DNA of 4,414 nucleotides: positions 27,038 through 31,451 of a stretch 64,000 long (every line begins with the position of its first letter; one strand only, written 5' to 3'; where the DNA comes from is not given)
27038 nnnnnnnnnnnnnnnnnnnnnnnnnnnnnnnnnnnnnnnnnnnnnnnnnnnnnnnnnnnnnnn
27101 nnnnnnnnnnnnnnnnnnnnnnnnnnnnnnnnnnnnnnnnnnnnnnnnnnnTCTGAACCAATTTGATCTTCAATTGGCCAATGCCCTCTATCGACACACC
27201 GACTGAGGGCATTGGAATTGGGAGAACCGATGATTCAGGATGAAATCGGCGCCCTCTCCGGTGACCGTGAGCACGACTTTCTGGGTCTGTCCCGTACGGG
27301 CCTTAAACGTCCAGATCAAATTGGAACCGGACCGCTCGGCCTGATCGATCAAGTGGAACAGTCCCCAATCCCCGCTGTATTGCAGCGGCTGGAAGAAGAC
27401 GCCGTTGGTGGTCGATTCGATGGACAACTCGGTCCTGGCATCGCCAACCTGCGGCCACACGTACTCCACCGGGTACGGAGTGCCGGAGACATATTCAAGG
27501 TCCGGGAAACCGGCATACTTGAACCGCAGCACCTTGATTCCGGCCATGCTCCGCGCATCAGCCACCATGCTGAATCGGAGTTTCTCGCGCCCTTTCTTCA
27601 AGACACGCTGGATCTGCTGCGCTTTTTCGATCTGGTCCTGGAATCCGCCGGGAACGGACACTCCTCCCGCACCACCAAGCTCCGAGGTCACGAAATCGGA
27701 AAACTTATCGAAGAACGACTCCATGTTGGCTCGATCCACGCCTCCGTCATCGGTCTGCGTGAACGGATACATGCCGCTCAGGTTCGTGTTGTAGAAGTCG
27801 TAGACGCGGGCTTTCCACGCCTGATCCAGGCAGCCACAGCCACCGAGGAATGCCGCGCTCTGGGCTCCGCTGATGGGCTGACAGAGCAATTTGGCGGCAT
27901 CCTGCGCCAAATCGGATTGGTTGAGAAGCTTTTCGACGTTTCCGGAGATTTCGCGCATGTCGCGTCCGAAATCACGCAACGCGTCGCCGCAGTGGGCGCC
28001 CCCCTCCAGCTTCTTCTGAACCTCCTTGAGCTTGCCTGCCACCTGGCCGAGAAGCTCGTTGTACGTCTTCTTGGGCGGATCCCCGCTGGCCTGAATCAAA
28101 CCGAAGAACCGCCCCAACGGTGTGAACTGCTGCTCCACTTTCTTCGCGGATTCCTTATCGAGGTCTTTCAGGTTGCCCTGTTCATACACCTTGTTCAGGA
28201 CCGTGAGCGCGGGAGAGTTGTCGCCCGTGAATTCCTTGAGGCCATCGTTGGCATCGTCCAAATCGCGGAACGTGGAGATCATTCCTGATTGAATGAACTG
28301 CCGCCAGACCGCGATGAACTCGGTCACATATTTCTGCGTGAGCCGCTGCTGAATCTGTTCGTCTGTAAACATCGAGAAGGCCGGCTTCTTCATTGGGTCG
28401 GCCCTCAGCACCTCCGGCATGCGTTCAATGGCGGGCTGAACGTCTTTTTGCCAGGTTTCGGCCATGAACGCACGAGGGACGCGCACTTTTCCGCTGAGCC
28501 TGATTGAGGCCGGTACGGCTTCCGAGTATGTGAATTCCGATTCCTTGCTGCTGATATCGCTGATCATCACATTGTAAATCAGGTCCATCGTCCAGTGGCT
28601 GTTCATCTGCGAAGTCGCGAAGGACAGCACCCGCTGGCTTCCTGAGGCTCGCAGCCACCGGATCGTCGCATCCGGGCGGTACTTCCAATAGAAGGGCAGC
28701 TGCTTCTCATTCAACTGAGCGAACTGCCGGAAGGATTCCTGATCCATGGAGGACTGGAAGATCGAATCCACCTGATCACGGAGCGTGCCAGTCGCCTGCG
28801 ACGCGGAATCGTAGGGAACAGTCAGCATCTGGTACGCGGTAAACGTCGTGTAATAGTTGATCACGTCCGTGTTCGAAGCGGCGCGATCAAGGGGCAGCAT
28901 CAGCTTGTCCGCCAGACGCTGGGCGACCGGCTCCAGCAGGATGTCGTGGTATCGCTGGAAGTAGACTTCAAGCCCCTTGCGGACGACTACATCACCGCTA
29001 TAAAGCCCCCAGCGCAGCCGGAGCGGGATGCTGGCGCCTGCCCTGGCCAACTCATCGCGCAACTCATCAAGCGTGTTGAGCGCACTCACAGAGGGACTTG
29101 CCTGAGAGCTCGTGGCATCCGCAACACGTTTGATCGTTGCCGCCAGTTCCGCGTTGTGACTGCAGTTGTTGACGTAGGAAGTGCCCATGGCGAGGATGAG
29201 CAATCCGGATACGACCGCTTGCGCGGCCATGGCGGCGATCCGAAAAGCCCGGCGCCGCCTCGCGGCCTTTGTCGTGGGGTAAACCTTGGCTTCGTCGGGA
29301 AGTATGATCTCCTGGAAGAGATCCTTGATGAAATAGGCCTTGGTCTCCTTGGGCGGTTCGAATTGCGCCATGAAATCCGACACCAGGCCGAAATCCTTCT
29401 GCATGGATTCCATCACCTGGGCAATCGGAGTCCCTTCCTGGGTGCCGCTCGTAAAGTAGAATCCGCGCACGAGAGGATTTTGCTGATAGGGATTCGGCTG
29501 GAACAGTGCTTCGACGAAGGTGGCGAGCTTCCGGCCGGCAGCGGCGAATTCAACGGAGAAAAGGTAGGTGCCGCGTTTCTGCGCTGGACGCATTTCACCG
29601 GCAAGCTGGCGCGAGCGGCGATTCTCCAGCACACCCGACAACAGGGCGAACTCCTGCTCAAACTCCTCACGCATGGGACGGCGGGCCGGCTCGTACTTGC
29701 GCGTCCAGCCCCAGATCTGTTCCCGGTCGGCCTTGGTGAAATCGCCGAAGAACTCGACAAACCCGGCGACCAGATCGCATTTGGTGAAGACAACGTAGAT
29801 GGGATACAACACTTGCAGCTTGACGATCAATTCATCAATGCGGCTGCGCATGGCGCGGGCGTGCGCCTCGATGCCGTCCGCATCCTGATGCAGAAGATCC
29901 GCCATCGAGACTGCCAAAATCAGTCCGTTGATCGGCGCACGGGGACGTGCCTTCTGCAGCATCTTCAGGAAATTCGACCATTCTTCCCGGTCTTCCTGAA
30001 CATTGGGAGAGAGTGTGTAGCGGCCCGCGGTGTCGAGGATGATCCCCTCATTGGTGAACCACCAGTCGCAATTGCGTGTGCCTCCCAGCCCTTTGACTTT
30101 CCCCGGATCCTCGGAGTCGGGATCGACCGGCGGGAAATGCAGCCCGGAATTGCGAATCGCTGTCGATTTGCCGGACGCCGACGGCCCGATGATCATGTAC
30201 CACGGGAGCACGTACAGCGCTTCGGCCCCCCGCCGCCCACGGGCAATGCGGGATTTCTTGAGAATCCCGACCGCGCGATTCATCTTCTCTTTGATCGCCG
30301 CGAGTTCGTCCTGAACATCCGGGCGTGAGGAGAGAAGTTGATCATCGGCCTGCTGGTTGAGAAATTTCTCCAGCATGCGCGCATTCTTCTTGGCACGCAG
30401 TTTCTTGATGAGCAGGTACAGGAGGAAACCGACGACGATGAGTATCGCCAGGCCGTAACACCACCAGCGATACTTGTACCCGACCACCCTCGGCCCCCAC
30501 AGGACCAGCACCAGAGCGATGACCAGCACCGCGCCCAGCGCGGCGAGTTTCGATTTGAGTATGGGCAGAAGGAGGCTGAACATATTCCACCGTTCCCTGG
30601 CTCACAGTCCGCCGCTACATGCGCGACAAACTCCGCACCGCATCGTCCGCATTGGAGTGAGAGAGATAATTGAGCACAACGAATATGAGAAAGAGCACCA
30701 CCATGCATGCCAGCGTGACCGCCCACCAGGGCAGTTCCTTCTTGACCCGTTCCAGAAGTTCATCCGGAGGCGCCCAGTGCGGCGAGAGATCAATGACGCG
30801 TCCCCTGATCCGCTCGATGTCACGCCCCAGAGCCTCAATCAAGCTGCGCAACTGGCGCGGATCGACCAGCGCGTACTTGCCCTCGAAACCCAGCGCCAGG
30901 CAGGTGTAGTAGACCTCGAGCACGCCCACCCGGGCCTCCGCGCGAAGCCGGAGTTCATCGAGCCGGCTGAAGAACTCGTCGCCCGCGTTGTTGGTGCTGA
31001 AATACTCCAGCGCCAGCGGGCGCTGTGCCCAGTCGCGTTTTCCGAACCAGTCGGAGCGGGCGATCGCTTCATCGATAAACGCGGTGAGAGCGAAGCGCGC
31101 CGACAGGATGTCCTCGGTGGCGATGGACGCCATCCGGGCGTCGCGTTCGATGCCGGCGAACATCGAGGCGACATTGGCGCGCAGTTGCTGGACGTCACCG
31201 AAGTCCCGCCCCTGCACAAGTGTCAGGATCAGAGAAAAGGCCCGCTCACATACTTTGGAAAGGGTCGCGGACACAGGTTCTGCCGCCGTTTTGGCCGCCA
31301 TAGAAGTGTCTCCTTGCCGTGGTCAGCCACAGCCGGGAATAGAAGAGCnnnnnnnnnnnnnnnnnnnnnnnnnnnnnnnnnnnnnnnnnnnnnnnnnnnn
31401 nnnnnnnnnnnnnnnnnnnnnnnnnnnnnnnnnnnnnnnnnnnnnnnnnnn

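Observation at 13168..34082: Complete single-array T6SS-i locus (tssJKLM-tagF-tssABC-hcp-tssEFG-clpV-vgrG)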

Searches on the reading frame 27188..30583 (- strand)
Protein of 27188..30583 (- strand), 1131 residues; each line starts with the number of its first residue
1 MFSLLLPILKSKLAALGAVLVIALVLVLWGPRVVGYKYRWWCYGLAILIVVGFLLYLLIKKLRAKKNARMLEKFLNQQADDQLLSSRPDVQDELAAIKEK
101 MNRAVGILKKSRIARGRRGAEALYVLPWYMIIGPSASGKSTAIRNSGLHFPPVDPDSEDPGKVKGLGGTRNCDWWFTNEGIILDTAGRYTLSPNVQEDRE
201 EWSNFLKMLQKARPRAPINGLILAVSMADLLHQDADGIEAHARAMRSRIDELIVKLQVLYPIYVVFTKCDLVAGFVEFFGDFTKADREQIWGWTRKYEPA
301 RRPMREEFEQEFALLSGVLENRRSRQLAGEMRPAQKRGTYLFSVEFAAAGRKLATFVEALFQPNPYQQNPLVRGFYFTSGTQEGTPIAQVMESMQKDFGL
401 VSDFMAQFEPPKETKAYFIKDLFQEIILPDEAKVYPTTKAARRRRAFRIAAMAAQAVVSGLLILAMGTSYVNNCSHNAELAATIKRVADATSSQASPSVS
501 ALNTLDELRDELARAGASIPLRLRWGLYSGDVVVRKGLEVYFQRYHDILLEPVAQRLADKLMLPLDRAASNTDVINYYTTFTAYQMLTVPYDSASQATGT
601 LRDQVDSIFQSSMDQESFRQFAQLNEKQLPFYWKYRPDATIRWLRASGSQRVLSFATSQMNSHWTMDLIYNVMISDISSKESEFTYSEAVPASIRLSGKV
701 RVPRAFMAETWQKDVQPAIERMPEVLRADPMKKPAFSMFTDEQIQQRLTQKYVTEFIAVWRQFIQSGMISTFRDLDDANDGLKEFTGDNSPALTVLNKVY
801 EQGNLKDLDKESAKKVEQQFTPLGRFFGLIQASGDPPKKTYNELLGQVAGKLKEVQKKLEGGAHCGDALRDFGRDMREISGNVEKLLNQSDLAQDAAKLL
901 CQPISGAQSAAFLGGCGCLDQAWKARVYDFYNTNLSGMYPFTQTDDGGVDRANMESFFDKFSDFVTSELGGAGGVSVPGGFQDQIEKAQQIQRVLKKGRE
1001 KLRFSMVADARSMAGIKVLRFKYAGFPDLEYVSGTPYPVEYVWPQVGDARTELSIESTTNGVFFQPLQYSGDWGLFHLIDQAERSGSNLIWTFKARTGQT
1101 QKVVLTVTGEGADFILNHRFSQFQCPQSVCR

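Call 4: search_protein_families(library=pfam, proteins=[window:27188-30583:-])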
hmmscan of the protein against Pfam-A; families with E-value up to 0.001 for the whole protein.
window:27188-30583:- (1131 aa): 4 families
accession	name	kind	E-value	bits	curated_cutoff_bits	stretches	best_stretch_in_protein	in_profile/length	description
PF14331.11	IcmF-related_N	-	4e-85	285.7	25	1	196-454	2-258/259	IcmF-related N-terminal domain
PF06761.17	IcmF-related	-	6.3e-28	98.5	27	1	501-802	3-306/308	Intracellular multiplication and human macrophage-killing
PF06744.18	IcmF_C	-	2.3e-06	28.2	26.7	1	1020-1095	16-89/106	Type VI secretion protein IcmF C2-like domain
PF04932.20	Wzy_C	-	5.1e-05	23.5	31.7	1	3-95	7-93/149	O-Antigen ligase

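Call 12: search_protein_families(library=ncbifam, proteins=[window:27188-30583:-])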
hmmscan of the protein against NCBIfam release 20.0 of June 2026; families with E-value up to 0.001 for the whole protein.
window:27188-30583:- (1131 aa): 2 families
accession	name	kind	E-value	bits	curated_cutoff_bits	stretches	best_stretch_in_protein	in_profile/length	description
TIGR03348.1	VI_IcmF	equivalog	1.1e-176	589.9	388.15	2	18-894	3-888/1168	type VI secretion system membrane subunit TssM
NF038226.1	IcmF_IVB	equivalog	5.8e-28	97.3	1000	1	128-472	28-340/973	type IVB secretion system protein IcmF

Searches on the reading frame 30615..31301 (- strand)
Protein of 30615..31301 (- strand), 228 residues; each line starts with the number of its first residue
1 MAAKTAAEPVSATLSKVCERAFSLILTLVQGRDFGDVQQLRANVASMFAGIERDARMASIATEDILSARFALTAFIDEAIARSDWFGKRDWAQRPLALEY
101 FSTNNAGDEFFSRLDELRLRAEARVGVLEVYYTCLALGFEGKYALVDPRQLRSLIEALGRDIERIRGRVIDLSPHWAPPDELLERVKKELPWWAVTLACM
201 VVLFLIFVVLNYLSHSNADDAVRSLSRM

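Call 4: search_protein_families(library=pfam, proteins=[window:30615-31301:-])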
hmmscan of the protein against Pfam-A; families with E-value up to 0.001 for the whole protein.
window:30615-31301:- (228 aa): 1 family
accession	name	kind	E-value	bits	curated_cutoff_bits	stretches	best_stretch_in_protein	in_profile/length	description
PF09850.14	DotU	-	8.3e-53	179.5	27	1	14-212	2-204/205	Type VI secretion system protein DotU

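Call 12: search_protein_families(library=ncbifam, proteins=[window:30615-31301:-])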
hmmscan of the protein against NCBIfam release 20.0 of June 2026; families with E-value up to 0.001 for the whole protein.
window:30615-31301:- (228 aa): 6 families
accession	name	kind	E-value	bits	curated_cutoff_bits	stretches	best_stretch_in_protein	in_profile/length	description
TIGR03349.1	IV_VI_DotU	subfamily_domain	7.1e-52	176.3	89.95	1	14-217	3-209/211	DotU/TssL family secretion system protein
NF005444.0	PRK07033.1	equivalog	2.3e-32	112.6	520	1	14-225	49-263/438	DotU family type VI secretion system protein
NF005999.0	PRK08126.1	subfamily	1.6e-21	76.6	571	1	36-216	86-269/432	hypothetical protein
NF038239.1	T6SS_TssL_short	exception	8.4e-19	67.9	180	1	24-211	12-198/207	type VI secretion system protein TssL, short form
NF038228.1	IcmH_DotU_IVB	equivalog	1.2e-18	67.4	50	1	18-219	45-247/258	type IVB secretion system protein IcmH/DotU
NF011283.0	PRK14693.1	equivalog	0.00017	20.2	686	1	60-212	163-310/552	hypothetical protein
